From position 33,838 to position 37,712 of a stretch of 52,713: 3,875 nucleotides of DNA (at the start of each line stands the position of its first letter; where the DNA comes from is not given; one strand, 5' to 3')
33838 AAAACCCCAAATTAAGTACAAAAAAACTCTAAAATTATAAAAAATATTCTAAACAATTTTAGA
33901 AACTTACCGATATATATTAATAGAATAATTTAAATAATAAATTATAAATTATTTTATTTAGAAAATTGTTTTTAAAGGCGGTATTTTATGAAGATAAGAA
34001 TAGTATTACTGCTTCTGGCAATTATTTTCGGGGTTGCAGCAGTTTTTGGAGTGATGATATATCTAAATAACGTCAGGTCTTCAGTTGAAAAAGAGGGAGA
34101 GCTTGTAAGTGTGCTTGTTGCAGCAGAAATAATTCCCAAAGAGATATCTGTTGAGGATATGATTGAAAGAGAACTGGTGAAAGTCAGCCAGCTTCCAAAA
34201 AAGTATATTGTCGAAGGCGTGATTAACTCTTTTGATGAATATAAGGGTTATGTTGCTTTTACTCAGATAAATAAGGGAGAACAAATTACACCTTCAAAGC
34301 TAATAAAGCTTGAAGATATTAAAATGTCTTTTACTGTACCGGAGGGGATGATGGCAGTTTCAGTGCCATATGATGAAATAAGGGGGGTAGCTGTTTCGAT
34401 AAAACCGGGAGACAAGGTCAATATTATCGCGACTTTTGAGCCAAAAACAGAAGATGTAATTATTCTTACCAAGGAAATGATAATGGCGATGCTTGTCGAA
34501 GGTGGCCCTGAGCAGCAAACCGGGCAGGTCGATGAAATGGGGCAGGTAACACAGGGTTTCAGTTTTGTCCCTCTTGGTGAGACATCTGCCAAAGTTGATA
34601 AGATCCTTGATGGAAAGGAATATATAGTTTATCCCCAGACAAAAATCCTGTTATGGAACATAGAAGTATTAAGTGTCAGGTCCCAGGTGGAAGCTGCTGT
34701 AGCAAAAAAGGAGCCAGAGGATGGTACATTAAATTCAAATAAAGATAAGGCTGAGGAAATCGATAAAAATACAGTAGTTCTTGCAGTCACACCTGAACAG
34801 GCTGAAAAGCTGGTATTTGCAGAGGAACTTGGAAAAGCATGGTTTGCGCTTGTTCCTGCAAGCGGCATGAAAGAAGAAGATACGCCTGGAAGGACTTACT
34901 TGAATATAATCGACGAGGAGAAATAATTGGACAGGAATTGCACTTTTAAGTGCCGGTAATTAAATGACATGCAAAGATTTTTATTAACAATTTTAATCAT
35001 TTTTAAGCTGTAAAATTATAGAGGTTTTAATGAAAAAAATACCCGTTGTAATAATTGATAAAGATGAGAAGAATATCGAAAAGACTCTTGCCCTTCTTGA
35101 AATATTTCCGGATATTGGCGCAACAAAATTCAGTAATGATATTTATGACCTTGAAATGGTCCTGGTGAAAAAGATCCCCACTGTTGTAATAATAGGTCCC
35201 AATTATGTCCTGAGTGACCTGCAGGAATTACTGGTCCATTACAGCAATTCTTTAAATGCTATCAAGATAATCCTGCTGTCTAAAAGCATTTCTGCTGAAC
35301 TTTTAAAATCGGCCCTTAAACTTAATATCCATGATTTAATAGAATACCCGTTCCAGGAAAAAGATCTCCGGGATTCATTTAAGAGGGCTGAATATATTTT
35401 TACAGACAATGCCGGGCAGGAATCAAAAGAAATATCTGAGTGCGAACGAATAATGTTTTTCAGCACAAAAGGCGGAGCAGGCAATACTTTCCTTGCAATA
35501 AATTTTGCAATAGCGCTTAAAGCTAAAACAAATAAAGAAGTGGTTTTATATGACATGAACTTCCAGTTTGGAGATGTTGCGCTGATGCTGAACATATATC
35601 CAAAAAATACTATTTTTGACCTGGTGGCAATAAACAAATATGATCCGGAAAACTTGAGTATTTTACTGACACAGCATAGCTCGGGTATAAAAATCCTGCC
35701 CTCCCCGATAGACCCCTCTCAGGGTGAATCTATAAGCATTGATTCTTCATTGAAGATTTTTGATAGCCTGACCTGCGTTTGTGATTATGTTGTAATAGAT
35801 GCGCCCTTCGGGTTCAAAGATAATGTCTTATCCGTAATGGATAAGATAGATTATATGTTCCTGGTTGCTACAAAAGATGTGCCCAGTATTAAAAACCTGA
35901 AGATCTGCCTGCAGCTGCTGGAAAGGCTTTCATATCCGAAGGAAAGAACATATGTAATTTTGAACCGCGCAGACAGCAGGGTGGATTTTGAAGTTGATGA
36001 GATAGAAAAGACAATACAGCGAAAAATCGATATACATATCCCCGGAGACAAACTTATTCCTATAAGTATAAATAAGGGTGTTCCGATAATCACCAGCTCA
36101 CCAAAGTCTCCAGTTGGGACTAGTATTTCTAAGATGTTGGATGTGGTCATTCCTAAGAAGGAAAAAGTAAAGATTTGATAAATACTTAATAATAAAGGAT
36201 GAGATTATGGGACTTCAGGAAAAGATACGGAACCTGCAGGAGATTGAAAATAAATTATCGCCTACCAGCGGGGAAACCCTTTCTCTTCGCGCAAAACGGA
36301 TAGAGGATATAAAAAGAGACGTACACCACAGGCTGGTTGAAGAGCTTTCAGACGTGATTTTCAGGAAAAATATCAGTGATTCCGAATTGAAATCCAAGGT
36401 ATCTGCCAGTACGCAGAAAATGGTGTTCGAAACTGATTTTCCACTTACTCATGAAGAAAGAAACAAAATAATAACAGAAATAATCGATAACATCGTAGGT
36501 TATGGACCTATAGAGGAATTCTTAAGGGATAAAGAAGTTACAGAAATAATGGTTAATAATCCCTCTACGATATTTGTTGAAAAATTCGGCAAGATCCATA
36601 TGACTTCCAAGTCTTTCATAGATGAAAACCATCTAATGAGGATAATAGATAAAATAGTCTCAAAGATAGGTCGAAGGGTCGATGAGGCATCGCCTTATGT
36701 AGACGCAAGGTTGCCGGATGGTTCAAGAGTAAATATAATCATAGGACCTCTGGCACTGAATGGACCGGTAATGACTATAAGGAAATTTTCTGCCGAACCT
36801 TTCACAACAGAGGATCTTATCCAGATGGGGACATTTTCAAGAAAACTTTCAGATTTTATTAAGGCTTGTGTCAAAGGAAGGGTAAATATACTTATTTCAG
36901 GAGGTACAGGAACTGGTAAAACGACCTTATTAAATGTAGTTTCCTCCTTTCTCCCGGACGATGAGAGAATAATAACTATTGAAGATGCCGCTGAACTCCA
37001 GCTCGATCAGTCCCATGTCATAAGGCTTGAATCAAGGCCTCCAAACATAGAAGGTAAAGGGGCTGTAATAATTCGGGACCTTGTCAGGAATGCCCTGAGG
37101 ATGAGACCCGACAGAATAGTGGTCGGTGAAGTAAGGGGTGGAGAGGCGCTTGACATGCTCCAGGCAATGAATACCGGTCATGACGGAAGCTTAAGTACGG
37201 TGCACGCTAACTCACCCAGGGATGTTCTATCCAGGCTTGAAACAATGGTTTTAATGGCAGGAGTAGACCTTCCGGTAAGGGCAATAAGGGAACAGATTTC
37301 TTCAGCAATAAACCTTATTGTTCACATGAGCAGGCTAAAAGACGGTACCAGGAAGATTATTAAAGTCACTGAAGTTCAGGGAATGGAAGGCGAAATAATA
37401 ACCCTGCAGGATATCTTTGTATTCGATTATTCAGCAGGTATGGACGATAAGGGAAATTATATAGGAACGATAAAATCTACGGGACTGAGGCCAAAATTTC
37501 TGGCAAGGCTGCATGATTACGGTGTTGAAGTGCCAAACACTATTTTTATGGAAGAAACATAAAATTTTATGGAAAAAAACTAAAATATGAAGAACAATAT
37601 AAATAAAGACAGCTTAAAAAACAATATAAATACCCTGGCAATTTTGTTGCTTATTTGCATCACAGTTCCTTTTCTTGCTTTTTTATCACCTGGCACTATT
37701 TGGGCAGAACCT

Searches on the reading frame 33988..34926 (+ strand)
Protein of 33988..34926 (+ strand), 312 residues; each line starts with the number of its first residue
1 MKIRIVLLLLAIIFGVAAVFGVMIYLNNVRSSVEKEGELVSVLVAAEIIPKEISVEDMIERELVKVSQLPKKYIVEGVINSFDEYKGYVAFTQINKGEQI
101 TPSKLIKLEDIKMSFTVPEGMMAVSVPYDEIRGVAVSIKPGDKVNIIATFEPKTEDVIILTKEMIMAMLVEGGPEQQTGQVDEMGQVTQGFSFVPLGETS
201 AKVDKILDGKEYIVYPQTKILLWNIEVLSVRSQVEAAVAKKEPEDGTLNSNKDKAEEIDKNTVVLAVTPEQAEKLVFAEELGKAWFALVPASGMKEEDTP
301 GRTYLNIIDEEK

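Call 5: search_protein_families(library=pfam, proteins=[window:33988-34926:+], max_evalue=0.01)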
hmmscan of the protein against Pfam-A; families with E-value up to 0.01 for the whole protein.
window:33988-34926:+ (312 aa): 2 families
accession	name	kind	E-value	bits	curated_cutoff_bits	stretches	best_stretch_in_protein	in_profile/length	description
PF16976.10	RcpC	-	1e-20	74.2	28.8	2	216-288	50-113/114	Flp pilus assembly protein RcpC/CpaB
PF12704.14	MacB_PCD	-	0.0029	18.4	27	1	6-42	2-42/207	MacB-like periplasmic core domain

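Call 6: search_protein_families(library=ncbifam, proteins=[window:33988-34926:+], max_evalue=0.01)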
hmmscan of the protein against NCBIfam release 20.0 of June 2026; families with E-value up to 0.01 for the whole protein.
window:33988-34926:+ (312 aa): 1 family
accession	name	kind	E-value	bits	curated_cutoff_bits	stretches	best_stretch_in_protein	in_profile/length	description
TIGR03177.1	pilus_cpaB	equivalog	1.1e-35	123.2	71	2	5-161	1-152/262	Flp pilus assembly protein CpaB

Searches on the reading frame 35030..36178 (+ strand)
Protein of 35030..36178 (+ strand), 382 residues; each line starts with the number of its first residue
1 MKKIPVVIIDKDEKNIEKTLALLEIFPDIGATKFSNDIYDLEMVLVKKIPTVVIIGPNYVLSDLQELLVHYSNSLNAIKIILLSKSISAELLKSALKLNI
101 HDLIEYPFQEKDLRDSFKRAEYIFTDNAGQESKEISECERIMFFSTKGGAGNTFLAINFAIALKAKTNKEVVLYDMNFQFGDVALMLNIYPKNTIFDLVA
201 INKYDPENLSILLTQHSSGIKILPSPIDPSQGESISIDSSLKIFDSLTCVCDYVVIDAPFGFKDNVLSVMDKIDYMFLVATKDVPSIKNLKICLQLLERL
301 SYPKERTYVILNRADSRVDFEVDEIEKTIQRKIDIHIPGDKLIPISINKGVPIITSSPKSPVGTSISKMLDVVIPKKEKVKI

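Call 5: search_protein_families(library=pfam, proteins=[window:35030-36178:+], max_evalue=0.01)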
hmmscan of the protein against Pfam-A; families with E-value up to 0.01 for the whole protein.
window:35030-36178:+ (382 aa): 4 families
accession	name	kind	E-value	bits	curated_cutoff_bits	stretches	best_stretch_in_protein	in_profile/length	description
PF01656.29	CbiA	-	5.5e-09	36.5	25.4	1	141-352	1-124/125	CobQ/CobB/MinD/ParA nucleotide binding domain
PF10609.15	ParA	-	2.7e-07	30.7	27.1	1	140-282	5-145/246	NUBPL iron-transfer P-loop NTPase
PF13614.12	AAA_31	-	9.1e-06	26.2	27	1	140-275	3-142/177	AAA domain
PF13905.12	Thioredoxin_8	-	0.0048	17.6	27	0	8-58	42-91/94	Thioredoxin-like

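Call 6: search_protein_families(library=ncbifam, proteins=[window:35030-36178:+], max_evalue=0.01)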
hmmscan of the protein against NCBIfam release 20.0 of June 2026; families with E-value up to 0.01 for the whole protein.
window:35030-36178:+ (382 aa): 10 families
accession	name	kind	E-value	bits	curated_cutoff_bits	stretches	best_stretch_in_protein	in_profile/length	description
TIGR01969.1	minD_arch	subfamily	1.3e-21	76.9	201.75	1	141-381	3-238/251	cell division ATPase MinD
TIGR01968.1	minD_bact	equivalog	3.1e-15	56.2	212.9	1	141-364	4-227/261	septum site-determining protein MinD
TIGR03018.1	pepcterm_TyrKin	hypoth_equivalog_domain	5.1e-09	35.8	230.65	1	111-299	9-198/207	XrtA-associated tyrosine autokinase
NF041136.1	MrpORP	equivalog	1.3e-07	31.3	450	1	140-193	7-59/365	iron-sulfur cluster carrier protein MrpORP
TIGR03371.1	cellulose_yhjQ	equivalog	1.5e-06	27.9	157.85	1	139-367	2-235/246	cellulose biosynthesis protein BcsQ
NF041546.1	ParA_partition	equivalog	2.7e-06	27.1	180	1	141-179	2-39/203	ParA family partition ATPase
TIGR03815.1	CpaE_hom_Actino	equivalog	3.9e-06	26.2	154.45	1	81-350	64-318/340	septum site-determining protein Ssd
NF047398.1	AAA_KGGVGR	domain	9e-06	26.1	90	1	138-206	2-72/190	KGGVGR-motif variant AAA ATPase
NF008079.0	PRK10818.1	equivalog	2.6e-05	23.7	508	1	141-299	5-162/270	septum site-determining protein MinD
NF006900.1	PRK09390.1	equivalog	0.001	18.6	255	1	4-143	5-142/203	response regulator FixJ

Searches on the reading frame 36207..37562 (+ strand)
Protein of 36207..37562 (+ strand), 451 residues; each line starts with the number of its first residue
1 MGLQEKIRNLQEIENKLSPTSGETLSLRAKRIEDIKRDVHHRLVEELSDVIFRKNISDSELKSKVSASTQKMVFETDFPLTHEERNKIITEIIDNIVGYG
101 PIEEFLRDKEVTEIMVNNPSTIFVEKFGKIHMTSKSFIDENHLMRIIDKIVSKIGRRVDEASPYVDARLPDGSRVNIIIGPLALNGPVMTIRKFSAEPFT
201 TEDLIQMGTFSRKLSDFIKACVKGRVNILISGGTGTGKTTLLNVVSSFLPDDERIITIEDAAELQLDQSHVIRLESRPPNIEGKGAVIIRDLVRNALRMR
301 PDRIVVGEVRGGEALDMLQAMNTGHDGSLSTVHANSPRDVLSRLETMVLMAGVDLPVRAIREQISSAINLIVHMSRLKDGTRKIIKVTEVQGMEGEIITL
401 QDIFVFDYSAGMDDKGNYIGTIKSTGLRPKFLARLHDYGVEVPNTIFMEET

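Call 3: search_protein_families(library=pfam, proteins=[window:36207-37562:+], max_evalue=0.01)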
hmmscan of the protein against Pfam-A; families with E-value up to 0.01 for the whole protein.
window:36207-37562:+ (451 aa): 8 families
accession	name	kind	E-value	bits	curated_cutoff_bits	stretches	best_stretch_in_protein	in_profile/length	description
PF00437.27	T2SSE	-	4.9e-68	229.9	24.9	1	98-376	4-279/370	Type II/IV secretion system protein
PF13191.12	AAA_16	-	0.00072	20.5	32.6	1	213-262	11-60/167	AAA ATPase domain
PF20720.3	nSTAND3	-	0.00075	19.7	27.2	0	225-264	17-57/155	Novel STAND NTPase 3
PF07724.20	AAA_2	-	0.00093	19.7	27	1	226-284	4-61/166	AAA domain (Cdc48 subfamily)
PF00005.33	ABC_tran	-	0.0013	19.8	25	1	227-264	13-49/137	ABC transporter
PF12775.13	AAA_7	-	0.0024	17.9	25.8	1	215-254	23-62/181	P-loop containing dynein motor region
PF00493.29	MCM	-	0.0032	17.1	23.3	1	206-252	40-84/224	MCM P-loop domain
PF13555.12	AAA_29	-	0.0087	16.2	27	0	222-247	21-44/61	P-loop containing region of AAA domain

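Call 6: search_protein_families(library=ncbifam, proteins=[window:36207-37562:+], max_evalue=0.01)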
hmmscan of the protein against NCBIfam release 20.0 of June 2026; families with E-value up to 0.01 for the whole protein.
window:36207-37562:+ (451 aa): 28 families (the best 25 are shown)
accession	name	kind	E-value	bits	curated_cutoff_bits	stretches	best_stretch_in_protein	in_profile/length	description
TIGR03819.1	heli_sec_ATPase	hypoth_equivalog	3.5e-101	338.8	373.15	1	76-387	29-338/340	TadA family conjugal transfer-associated ATPase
TIGR02788.1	VirB11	equivalog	2.1e-71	240.5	249.95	1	105-386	1-305/308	P-type DNA transfer ATPase VirB11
TIGR02782.1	TrbB_P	equivalog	5.8e-67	226.1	304.55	1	102-394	14-297/303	P-type conjugative transfer ATPase TrbB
NF058587.1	archaellum_moto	equivalog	7.6e-66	222.9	550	1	45-424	93-466/527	archaellum flagellar ATPase motor FlaI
NF010475.0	PRK13900.1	equivalog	7.5e-63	212.6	389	2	212-387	147-322/333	type IV secretion system ATPase VirB11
NF010469.0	PRK13894.1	subfamily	2.2e-55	188.3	508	1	102-394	27-311/320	conjugal transfer ATPase TrbB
NF010407.0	PRK13833.1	subfamily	8.7e-46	156.8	499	1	106-394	26-304/323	conjugal transfer protein TrbB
NF053672.1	bindosome_BasE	exception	3.3e-39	135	1000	1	46-409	89-444/512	bindosome assembly system ATPase subunit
NF010425.0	PRK13851.1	equivalog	1.1e-38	133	461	2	212-377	149-315/344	type IV secretion system protein VirB11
NF041000.1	ATPase_ComGA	equivalog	9.9e-18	64.1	300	1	210-349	112-247/267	competence type IV pilus ATPase ComGA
TIGR02525.1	plasmid_TraJ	equivalog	1.8e-17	63.4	368.3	1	219-385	143-308/372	plasmid transfer ATPase TraJ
NF007755.0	PRK10436.1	equivalog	2.1e-15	56.3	617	1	203-349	197-337/465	type II secretion system protein GspE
TIGR01420.1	pilT_fam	subfamily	1.7e-14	53.9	319.1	1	107-372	10-263/343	PilT/PilU family type 4a pilus ATPase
TIGR02533.1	type_II_gspE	equivalog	2.8e-14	52.6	630.25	1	201-347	219-359/486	type II secretion system ATPase GspE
TIGR02538.1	type_IV_pilB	equivalog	3.7e-12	45.6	675.65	1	204-348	295-433/564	type IV-A pilus assembly ATPase PilB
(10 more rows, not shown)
